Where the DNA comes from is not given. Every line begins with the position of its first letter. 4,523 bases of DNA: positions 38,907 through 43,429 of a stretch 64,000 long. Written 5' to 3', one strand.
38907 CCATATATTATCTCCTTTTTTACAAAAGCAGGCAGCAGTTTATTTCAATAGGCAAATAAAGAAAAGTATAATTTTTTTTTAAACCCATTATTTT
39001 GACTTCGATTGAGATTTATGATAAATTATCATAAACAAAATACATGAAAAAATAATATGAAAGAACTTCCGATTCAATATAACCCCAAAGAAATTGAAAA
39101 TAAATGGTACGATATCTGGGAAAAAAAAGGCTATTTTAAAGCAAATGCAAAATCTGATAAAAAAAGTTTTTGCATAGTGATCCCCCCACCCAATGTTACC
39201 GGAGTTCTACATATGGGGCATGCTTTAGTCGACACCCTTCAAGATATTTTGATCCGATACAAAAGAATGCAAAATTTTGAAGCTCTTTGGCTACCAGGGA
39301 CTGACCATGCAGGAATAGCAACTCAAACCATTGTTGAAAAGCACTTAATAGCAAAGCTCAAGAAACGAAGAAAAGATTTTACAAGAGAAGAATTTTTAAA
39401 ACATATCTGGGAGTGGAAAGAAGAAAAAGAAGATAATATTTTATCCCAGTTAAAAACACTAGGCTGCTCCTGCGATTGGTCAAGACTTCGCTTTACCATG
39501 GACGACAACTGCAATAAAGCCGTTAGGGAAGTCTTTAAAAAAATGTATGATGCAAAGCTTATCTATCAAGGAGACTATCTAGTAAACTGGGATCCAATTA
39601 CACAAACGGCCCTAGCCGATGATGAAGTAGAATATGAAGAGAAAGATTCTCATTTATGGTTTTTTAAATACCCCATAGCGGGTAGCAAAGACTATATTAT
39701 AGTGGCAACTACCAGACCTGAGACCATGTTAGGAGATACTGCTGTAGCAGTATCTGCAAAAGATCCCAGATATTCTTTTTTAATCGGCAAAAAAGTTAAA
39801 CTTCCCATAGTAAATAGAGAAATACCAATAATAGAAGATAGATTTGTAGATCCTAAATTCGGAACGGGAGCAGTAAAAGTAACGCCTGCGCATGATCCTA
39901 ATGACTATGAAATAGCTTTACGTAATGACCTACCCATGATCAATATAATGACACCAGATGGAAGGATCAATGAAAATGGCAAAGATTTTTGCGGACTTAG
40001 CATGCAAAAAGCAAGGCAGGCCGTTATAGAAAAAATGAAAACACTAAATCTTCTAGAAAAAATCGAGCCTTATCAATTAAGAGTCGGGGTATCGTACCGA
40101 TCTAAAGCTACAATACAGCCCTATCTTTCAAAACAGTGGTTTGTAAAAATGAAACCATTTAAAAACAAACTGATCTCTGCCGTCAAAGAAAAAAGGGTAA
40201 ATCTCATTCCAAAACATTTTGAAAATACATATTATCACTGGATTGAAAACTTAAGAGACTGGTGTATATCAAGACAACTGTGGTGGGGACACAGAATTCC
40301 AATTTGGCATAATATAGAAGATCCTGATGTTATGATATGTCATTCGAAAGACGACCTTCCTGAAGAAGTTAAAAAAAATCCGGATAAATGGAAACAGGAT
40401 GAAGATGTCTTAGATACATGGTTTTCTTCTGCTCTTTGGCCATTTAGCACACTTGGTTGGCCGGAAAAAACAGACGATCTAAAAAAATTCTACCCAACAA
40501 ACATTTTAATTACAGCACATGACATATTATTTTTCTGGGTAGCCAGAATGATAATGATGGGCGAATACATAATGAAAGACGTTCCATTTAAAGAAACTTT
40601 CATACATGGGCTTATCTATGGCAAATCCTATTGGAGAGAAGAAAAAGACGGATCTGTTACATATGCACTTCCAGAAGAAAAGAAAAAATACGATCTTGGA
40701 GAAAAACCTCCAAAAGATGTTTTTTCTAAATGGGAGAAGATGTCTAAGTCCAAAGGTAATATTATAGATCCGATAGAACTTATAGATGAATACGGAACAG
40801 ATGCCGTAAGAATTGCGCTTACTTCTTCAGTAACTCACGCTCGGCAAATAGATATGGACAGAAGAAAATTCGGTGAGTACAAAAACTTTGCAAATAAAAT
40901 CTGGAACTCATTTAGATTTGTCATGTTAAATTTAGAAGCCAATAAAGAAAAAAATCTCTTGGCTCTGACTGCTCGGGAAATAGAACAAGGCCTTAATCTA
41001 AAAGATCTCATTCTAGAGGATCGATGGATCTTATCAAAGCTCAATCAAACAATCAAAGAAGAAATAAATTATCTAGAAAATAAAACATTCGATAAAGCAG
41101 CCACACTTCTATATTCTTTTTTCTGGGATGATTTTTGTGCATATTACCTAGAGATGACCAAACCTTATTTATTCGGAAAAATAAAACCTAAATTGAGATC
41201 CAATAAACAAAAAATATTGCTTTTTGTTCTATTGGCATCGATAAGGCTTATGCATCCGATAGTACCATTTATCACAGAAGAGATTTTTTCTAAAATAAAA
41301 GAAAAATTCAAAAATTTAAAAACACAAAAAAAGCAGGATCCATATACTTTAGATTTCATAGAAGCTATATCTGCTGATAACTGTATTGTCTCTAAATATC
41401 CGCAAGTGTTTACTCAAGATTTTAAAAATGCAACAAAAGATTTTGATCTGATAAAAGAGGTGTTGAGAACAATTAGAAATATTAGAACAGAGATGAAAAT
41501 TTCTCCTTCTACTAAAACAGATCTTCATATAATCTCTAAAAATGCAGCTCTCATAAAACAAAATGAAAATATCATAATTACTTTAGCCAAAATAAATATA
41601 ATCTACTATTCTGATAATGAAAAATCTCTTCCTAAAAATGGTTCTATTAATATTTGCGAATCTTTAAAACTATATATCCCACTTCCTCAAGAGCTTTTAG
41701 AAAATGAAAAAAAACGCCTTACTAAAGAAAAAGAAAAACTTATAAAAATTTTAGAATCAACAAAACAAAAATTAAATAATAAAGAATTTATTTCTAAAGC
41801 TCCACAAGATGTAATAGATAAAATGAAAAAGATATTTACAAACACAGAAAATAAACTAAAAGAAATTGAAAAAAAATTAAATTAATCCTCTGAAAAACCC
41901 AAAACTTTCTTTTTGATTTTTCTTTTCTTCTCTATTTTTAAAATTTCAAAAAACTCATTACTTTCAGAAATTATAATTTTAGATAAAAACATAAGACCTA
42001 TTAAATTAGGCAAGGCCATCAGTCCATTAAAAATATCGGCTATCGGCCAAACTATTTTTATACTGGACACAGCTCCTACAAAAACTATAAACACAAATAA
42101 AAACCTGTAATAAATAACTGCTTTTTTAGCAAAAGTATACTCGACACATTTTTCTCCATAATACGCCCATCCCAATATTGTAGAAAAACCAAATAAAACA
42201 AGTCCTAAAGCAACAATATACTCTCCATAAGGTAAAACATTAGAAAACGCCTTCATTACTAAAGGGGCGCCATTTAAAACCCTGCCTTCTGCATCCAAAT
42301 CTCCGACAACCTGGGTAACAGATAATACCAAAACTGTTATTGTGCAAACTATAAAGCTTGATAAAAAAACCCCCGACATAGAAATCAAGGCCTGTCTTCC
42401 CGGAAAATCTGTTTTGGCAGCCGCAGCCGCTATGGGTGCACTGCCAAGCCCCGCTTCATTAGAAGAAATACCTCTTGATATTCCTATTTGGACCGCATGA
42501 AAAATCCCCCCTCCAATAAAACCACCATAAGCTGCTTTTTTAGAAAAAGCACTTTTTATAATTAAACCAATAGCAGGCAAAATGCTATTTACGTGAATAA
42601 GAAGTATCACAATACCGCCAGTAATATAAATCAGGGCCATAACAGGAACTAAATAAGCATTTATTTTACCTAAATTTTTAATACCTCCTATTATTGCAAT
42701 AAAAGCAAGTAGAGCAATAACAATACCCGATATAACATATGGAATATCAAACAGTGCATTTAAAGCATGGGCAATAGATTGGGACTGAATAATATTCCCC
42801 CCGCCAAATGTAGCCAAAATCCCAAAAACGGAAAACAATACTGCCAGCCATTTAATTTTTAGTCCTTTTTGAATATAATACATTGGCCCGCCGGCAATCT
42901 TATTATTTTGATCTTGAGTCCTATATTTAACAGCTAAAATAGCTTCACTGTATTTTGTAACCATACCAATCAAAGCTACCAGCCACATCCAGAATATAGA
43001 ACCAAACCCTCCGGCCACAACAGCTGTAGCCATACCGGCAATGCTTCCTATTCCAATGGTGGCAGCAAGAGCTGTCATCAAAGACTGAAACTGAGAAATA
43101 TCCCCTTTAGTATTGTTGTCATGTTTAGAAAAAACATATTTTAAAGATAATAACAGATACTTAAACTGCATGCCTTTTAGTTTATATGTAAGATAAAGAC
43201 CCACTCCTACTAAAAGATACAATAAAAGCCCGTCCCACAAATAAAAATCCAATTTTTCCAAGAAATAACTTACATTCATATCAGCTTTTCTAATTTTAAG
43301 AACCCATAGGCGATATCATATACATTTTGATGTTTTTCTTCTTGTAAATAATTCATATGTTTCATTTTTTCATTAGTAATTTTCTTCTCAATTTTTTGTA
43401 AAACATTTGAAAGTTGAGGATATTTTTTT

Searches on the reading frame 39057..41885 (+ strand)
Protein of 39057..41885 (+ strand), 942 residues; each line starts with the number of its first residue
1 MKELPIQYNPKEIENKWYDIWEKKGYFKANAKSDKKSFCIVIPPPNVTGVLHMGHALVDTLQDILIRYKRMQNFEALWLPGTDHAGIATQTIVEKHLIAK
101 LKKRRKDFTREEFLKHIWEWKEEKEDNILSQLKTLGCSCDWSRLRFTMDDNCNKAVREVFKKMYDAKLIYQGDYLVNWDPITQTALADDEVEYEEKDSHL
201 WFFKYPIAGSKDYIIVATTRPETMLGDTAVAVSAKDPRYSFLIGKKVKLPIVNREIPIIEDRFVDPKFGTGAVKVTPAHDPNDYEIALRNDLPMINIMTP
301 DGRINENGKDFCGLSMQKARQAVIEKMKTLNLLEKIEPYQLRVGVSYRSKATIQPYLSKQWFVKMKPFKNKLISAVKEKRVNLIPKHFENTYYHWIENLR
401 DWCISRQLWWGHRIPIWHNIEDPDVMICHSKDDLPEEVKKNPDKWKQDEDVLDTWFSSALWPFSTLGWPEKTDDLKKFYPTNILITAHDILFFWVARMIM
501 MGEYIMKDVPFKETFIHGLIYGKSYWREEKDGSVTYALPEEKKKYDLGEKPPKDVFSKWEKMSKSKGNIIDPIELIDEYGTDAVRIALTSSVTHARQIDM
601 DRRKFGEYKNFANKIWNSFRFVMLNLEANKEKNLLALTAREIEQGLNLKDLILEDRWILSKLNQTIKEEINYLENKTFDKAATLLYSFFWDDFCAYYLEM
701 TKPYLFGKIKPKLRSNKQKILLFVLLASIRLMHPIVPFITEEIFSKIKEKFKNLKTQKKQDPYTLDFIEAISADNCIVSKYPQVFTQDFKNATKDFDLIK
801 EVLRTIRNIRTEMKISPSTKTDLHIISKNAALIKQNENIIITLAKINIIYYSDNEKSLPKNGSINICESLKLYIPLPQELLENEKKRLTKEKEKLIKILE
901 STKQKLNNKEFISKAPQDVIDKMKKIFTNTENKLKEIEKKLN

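Call 71: search_protein_families(library=ncbifam, proteins=[window:39057-41885:+], max_evalue=1e-10)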
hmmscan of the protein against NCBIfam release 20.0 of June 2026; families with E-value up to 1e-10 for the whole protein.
window:39057-41885:+ (942 aa): 15 families
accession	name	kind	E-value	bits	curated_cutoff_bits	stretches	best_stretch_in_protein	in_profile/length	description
NF004349.1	PRK05729.1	equivalog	0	1125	704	1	7-940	3-859/860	valine--tRNA ligase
TIGR00422.1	valS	equivalog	2.1e-299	995.4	612.1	2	6-523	3-522/863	valine--tRNA ligase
NF011492.0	PRK14900.1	equivalog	8.3e-269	894.7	1783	2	3-520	8-525/1044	valine--tRNA ligase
NF009687.0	PRK13208.1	equivalog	4.4e-162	541.1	738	2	2-523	4-530/801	valine--tRNA ligase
TIGR00392.1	ileS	equivalog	2.9e-100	336.8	621.4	3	5-242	3-251/861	isoleucine--tRNA ligase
NF000540.1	alt_ValS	exception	9.6e-86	288.4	900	2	12-521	8-568/827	valine--tRNA ligase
NF008957.0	PRK12300.1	subfamily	5.2e-64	216.7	677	2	9-234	5-238/946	leucine--tRNA ligase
NF040702.1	ileS_w_GNAT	exception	3.3e-57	193.9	1999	3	12-212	21-228/1100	isoleucine--tRNA ligase, N-acetyltransferase domain-containing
TIGR00396.1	leuS_bact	equivalog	4.7e-55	187.1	548.4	2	8-192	1-168/843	leucine--tRNA ligase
TIGR00395.1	leuS_arch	equivalog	9.5e-54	182.7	648.5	2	11-234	1-232/938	leucine--tRNA ligase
NF000258.1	MupB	exception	1.3e-47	162.3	1900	2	259-521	299-581/1033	mupirocin-resistant isoleucine--tRNA ligase MupB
NF000257.1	MupA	exception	2.9e-47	161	1900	3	258-419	294-454/1024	mupirocin-resistant isoleucine--tRNA ligase MupA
TIGR00398.1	metG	equivalog_domain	4.9e-27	94.8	336.35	1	560-765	326-519/530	methionine--tRNA ligase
NF008900.0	PRK12267.1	equivalog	3.8e-19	68.6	598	0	559-803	297-523/648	methionine--tRNA ligase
NF001100.0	PRK00133.1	equivalog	4.1e-18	65.3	587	0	336-415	165-243/676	methionine--tRNA ligase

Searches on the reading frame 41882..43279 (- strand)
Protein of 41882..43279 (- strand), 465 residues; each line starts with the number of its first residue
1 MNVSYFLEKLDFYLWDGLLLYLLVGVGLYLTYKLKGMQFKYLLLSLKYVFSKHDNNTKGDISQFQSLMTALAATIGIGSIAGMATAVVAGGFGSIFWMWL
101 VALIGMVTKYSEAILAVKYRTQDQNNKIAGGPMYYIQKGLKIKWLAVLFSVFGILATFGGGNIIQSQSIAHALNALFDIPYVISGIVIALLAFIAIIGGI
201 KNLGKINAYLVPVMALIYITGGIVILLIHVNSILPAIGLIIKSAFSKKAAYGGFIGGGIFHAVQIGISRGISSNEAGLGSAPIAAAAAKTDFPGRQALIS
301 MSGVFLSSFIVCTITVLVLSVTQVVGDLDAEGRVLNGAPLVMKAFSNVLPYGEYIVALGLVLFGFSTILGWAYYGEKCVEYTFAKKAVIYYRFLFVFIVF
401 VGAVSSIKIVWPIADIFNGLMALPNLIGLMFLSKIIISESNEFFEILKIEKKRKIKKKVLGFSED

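Call 71: search_protein_families(library=ncbifam, proteins=[window:41882-43279:-], max_evalue=1e-10)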
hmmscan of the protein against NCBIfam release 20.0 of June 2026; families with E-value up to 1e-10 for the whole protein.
window:41882-43279:- (465 aa): 1 family
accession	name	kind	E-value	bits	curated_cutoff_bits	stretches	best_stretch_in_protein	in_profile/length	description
TIGR00835.1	agcS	subfamily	5.4e-147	490.1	272.65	1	16-442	2-423/424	amino acid carrier protein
